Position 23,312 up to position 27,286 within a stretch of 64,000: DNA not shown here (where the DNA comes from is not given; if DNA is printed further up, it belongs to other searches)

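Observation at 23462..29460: Stn/Nfn-like NuoE-NuoF-(GltD-NuoG) module with a catalytically dead molybdopterin domain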

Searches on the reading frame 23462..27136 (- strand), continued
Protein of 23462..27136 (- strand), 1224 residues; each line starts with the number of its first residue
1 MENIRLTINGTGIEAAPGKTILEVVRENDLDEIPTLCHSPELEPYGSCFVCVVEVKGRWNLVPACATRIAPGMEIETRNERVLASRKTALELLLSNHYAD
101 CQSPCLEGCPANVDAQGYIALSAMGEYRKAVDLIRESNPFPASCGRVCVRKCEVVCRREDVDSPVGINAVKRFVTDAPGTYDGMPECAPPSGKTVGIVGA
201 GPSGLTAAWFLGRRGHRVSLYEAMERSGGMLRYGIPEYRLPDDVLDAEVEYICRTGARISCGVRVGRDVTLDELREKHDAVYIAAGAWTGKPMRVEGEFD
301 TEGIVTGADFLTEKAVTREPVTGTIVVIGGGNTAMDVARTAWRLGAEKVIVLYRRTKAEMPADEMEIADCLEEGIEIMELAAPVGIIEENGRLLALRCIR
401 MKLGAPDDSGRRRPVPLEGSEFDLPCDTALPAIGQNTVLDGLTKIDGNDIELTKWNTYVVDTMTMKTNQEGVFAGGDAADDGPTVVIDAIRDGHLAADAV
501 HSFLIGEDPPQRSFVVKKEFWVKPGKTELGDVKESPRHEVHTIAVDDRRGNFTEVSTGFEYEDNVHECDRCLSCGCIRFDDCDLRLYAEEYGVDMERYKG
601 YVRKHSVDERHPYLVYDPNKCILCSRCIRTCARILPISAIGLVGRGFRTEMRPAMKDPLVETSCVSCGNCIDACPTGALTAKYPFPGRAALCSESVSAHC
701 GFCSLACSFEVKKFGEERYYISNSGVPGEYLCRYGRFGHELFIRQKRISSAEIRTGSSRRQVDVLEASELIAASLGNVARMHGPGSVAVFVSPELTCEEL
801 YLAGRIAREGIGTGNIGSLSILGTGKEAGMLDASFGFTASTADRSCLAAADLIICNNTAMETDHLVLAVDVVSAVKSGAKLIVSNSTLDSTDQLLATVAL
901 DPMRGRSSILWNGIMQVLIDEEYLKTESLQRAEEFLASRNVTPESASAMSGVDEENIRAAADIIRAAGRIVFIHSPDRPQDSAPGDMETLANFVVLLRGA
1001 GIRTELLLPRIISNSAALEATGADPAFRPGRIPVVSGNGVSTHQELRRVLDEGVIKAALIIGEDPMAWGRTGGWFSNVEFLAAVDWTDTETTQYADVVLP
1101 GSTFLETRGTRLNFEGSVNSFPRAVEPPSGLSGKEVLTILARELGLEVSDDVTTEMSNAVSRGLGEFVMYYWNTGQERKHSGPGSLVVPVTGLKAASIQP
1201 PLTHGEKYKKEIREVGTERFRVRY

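Call 84: list_cluster_members(proteins=[window:23462-27136:-, window:27147-28925:-, window:29530-30522:-])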
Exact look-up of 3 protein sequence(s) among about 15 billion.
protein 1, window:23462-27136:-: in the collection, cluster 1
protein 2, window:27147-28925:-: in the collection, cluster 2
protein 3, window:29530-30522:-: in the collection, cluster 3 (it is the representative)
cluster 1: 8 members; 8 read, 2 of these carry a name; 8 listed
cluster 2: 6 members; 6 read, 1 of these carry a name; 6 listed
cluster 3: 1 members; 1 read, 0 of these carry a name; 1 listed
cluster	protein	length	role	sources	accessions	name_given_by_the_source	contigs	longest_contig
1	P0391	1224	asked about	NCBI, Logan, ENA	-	-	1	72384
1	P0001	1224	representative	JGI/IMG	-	-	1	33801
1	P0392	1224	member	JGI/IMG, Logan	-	formate dehydrogenase major subunit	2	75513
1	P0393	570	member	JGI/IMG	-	predicted molibdopterin-dependent oxidoreductase YjgC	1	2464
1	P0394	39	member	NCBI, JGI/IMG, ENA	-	-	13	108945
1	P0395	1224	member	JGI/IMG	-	-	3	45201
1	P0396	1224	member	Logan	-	-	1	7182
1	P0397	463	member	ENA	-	-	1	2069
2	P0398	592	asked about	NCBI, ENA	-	-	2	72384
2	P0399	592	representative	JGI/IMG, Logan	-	NADH-quinone oxidoreductase subunit F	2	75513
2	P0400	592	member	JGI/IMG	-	-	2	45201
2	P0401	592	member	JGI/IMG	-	-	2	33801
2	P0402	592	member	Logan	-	-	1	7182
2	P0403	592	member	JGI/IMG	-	-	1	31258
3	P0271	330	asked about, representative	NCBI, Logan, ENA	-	-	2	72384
